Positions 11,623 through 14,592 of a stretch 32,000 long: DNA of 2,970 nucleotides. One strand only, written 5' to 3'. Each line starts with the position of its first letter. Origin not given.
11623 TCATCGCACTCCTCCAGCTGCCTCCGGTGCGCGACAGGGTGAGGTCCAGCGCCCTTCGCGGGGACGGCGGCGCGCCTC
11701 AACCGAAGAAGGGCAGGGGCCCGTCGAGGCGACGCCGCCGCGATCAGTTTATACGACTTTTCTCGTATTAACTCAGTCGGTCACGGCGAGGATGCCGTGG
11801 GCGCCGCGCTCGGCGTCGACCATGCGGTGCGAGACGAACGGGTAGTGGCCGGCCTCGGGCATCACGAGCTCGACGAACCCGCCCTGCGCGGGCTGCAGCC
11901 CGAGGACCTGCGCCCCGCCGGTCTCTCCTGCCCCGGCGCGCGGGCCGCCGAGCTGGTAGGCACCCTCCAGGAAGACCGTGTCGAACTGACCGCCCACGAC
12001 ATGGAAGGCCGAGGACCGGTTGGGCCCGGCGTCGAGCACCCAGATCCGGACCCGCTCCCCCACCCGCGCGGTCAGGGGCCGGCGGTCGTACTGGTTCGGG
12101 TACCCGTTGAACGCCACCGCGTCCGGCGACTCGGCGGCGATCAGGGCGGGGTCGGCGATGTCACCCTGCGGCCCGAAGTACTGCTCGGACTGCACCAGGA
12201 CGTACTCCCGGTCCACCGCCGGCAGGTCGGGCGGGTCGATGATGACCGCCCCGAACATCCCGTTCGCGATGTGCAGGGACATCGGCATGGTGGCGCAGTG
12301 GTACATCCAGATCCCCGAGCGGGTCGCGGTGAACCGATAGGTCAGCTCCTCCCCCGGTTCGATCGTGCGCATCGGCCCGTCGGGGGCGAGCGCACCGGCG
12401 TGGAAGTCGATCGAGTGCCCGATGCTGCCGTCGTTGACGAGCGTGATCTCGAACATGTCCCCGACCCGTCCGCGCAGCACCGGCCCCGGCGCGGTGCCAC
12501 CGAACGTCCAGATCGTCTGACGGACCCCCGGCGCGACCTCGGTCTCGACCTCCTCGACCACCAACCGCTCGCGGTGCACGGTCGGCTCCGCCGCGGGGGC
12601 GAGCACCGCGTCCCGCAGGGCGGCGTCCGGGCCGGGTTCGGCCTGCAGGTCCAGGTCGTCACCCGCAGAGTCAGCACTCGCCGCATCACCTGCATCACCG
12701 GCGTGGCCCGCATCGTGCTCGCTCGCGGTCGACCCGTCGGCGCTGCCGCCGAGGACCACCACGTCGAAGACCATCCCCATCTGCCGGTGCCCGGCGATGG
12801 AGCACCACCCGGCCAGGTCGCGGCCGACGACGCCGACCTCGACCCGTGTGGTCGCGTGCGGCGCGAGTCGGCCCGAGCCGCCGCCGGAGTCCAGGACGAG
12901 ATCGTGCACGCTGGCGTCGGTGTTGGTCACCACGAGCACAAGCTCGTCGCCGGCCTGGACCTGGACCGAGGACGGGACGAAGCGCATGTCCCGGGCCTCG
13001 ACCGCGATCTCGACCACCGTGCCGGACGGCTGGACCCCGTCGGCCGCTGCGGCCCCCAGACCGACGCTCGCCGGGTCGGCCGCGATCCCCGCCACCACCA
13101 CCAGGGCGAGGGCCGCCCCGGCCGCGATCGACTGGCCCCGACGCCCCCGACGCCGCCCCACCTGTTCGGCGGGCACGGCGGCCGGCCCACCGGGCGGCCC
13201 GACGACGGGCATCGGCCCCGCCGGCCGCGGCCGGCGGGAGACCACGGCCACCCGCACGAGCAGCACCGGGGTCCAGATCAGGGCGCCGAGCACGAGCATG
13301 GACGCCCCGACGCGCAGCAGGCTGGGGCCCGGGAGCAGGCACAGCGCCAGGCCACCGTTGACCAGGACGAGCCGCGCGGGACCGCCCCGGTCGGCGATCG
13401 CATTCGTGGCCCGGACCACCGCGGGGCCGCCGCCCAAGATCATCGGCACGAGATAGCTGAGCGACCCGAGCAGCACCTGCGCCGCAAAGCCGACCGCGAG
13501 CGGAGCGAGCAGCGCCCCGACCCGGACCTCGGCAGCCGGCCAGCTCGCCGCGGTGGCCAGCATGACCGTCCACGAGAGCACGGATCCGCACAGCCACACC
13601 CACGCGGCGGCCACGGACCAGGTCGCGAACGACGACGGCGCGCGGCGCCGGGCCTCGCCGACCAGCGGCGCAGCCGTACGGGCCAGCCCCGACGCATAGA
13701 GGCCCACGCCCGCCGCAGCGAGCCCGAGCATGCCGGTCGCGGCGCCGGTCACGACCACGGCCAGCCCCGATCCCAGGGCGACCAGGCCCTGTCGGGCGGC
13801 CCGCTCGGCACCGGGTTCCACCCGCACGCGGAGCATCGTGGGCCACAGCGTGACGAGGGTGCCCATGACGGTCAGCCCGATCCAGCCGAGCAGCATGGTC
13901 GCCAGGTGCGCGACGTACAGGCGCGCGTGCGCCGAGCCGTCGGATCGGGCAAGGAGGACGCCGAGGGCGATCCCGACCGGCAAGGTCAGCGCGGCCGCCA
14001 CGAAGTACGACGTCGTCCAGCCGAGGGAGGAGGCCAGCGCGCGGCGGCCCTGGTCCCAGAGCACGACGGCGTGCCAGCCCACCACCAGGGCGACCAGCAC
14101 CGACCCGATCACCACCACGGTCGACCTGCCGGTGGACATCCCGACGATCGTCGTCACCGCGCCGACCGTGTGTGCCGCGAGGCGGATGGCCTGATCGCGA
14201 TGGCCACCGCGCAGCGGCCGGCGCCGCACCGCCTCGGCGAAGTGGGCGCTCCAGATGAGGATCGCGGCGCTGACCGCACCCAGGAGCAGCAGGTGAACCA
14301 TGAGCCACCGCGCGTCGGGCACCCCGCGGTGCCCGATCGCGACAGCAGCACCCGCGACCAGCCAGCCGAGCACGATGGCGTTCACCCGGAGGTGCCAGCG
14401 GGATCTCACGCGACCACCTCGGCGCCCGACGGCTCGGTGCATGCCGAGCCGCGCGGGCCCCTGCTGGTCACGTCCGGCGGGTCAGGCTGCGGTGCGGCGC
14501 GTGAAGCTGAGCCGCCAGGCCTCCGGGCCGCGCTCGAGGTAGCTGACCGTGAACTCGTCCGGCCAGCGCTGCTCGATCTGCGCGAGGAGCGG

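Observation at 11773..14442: NirK is fused to a ~455-aa polytopic His-bearing membrane domain and an extra cupredoxin in one 889-aa ORF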

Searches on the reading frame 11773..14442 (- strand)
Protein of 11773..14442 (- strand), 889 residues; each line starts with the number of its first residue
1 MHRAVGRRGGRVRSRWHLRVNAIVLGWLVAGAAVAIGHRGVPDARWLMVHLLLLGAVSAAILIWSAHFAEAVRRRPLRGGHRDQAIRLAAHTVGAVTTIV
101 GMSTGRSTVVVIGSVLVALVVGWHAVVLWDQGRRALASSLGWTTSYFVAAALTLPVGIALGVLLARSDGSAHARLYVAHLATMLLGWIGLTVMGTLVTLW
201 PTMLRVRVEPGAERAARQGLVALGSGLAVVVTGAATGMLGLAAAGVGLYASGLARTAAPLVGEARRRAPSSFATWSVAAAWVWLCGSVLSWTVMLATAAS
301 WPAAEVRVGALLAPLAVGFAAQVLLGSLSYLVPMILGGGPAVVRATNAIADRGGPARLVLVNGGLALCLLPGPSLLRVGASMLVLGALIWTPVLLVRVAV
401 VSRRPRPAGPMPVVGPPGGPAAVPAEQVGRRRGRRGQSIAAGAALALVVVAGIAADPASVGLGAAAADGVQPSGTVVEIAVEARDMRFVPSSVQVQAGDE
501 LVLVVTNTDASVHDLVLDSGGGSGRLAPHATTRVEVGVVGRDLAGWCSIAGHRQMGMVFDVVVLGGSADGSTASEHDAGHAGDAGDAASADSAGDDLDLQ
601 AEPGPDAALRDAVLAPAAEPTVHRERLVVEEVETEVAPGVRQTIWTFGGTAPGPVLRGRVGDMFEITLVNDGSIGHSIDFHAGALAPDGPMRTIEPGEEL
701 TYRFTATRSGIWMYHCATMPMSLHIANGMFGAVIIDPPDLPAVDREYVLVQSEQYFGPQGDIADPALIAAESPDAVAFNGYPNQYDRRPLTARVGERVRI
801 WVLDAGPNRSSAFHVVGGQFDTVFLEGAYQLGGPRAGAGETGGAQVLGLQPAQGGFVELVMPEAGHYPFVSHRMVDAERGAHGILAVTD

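Call 4: search_protein_families(library=pfam, proteins=[window:11773-14442:-], max_evalue=1)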
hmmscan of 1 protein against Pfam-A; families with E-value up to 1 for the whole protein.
window:11773-14442:- (889 aa): 6 families
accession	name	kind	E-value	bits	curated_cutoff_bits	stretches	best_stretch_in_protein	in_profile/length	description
PF07732.21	Cu-oxidase_3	-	3.5e-13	50.1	21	1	629-738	2-117/119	Multicopper oxidase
PF07731.20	Cu-oxidase_2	-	3.9e-08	33.6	20.4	1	694-738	95-136/137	Multicopper oxidase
PF13473.12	Cupredoxin_1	-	9.1e-08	32.5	27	1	477-536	21-80/104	Cupredoxin-like domain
PF00127.26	Copper-bind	-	1.5e-05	25.7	21.2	1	477-522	3-46/99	Copper binding proteins, plastocyanin/azurin family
PF23509.1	MSMEG_3727_PQQ-assoc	-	0.02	14.7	27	1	473-568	40-139/152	MSMEG_3727, PQQ-associated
PF10348.14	DUF2427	-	0.8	10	23.8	0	11-41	41-71/105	Domain of unknown function (DUF2427)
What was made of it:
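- Checked: Pfam finds Cupredoxin_1 at residues 477-536 and Cu-oxidase_3 at 629-738 (call 4).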

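Call 5: search_protein_families(library=ncbifam, proteins=[window:11773-14442:-], max_evalue=1)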
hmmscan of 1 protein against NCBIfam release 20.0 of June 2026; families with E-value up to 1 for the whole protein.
window:11773-14442:- (889 aa): 14 families
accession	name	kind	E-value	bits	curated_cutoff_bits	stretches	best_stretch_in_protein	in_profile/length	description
TIGR02376.1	Cu_nitrite_red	equivalog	9.5e-46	156.6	296.3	1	618-887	23-310/326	copper-containing nitrite reductase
TIGR01480.1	copper_res_A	subfamily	3.3e-12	45.7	478.95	1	627-753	50-180/593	copper resistance system multicopper oxidase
TIGR04246.1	nitrous_NosZ_Gp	equivalog_domain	3.4e-05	22.3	625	2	693-735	536-576/578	Sec-dependent nitrous-oxide reductase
TIGR03388.1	ascorbase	equivalog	6.2e-05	21.8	614.8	1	640-739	18-123/542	L-ascorbate oxidase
NF051440.1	CuResCopIPSEAE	equivalog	0.00058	19.7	280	1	443-517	10-81/180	copper-resistant cuproprotein CopI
TIGR02657.1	amicyanin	equivalog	0.0006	20.2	110.2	1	654-721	11-75/83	amicyanin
TIGR03389.1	laccase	equivalog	0.0016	17.4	558.9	1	641-784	21-177/539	laccase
NF008205.1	PRK10965.1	equivalog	0.0032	16.3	525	1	626-736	49-164/529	multicopper oxidase CueO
NF052460.1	L-NosZ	equivalog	0.0077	14.8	700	1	466-511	367-413/480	clade III lactonase-type nitrous-oxide reductase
TIGR04244.1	nitrous_NosZ_RR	equivalog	0.022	13.3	625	1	463-515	521-572/627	TAT-dependent nitrous-oxide reductase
TIGR02656.1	cyanin_plasto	equivalog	0.038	14.4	87.85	0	481-519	7-43/99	plastocyanin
TIGR03096.1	nitroso_cyanin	equivalog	0.069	12.9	142.85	1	656-726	63-128/135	nitrosocyanin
TIGR03102.1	halo_cynanin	subfamily_domain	0.07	13.2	93.8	0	698-735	82-114/115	halocyanin domain-containing protein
TIGR03095.1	rusti_cyanin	equivalog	0.23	11.7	146.7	0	699-736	116-148/148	rusticyanin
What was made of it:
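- On Copper-containing nitrite reductase (NirK): The score is 156.6 bits against a cut-off of 296.3 (call 5).
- Checked: TIGR02376 (NirK) aligns to 618-887 (call 5).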

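Call 7: search_solved_structures(query=window:11773-14442:-, max_evalue=0.01, show_alignments=2)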
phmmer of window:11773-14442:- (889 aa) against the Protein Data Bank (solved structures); distinct sequences matched with E-value up to 0.01: 158 (the best 60 are shown).
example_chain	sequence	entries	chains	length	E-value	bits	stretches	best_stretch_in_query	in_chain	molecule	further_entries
2dv6_A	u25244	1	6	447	4.5e-46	160.6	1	485-887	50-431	Nitrite reductase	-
3x1e_A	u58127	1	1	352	2.5e-44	154.8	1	621-889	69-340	Nitrite reductase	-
3wi9_A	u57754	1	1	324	2.8e-44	154.7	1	621-889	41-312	Nitrite reductase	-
3wkq_A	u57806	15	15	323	3.1e-44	154.5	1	622-889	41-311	Nitrite reductase | Copper-containing nitrite reductase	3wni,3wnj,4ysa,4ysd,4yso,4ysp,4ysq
3wia_A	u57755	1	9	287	3.4e-44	154.4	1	628-889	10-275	Nitrite reductase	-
9kwt_A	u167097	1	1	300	4e-44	154.2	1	623-889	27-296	Copper-containing nitrite reductase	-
6the_A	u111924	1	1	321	1.2e-43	152.6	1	618-887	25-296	Copper-containing nitrite reductase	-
9kws_A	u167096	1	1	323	1.5e-43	152.3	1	622-889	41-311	Copper-containing nitrite reductase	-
3x1n_A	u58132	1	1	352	4.5e-43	150.7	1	621-889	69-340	Nitrite reductase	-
9kvl_A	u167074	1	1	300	5.5e-43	150.4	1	623-889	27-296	Copper-containing nitrite reductase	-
3wkp_A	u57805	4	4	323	5.6e-43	150.4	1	622-889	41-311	Nitrite reductase | Copper-containing nitrite reductase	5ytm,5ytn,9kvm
3x1f_A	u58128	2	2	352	6.1e-43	150.3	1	621-889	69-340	Nitrite reductase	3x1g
9kwv_A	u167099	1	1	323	7.6e-43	149.9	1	622-889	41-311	Copper-containing nitrite reductase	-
2zoo_A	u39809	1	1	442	1.2e-42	149.2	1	622-829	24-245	Probable nitrite reductase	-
4kns_A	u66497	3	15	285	2.6e-42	148.2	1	629-887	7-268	Multicopper oxidase type 1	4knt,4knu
6tfd_A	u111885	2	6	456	3.3e-42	147.8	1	474-887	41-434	Copper-containing nitrite reductase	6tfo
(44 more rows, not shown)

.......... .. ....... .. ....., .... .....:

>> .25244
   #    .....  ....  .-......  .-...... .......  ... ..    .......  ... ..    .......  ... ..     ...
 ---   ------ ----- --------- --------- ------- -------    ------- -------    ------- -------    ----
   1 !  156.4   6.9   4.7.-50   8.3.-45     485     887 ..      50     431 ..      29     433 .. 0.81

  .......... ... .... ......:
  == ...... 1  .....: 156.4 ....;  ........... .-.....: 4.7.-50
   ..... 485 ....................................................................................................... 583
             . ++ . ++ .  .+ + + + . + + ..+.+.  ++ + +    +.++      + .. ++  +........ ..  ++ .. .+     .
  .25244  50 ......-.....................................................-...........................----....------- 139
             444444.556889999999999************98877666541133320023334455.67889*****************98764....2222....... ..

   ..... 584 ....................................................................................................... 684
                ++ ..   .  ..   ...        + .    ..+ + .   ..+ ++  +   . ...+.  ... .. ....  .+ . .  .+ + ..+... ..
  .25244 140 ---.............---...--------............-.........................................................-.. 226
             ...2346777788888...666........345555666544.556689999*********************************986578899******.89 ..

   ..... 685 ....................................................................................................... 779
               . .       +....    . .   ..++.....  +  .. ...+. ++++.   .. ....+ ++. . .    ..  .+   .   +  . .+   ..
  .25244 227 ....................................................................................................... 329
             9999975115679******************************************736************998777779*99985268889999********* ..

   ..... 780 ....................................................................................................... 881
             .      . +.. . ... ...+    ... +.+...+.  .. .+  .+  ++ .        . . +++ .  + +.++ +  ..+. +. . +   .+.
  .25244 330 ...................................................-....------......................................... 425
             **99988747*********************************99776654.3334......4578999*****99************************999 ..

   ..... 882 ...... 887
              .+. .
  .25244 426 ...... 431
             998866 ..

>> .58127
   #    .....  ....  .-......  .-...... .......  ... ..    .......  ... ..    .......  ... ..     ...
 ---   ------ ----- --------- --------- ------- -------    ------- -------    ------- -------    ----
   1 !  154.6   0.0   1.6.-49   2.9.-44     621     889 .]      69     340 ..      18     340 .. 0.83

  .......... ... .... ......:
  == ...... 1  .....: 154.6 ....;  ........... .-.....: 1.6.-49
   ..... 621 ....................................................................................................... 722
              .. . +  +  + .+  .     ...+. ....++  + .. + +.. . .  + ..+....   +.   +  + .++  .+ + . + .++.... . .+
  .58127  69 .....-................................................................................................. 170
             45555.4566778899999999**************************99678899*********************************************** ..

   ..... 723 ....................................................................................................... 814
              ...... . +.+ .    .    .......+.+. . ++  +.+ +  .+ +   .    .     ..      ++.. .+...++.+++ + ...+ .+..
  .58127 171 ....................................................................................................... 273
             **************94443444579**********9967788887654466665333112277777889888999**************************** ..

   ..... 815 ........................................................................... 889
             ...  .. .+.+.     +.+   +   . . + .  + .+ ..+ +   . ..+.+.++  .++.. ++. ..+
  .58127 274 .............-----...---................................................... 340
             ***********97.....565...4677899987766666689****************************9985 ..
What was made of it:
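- On Copper-containing nitrite reductase (NirK): PDB NirK chains match at E 1e-44 over the whole core (call 7).
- Checked: The PDB chains 2dv6 (HdNiR) and 6tfd (Thermus NirK) align over 485-887 and 474-887 (call 7).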

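Call 88: list_cluster_members(proteins=[window:11773-14442:-])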
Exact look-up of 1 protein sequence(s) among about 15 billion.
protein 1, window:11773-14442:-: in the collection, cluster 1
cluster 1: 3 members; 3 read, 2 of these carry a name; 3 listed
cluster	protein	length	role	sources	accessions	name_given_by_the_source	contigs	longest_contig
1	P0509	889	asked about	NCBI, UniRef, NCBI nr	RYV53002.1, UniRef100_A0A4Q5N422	copper oxidase [Pengzhenrongella frigida] | Copper-containing nitrite reductase n=1 Tax=Pengzhenrongella frigida TaxID=1259133 ... | copper oxidase [Cellulomonas sp. HLT2-17]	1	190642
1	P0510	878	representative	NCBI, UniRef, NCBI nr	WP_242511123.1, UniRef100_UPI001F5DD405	multicopper oxidase domain-containing protein [Pengzhenrongella frigida] | multicopper oxidase domain-containing protein n=1 Tax=Pengzhenrongella frigida ... | multicopper oxidase domain-containing protein [Cellulomonas sp. HLT2-17]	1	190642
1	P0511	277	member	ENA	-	-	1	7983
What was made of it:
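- Checked: RefSeq uses that start and gives 878 aa (call 88).
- The identical protein is deposited (call 88).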
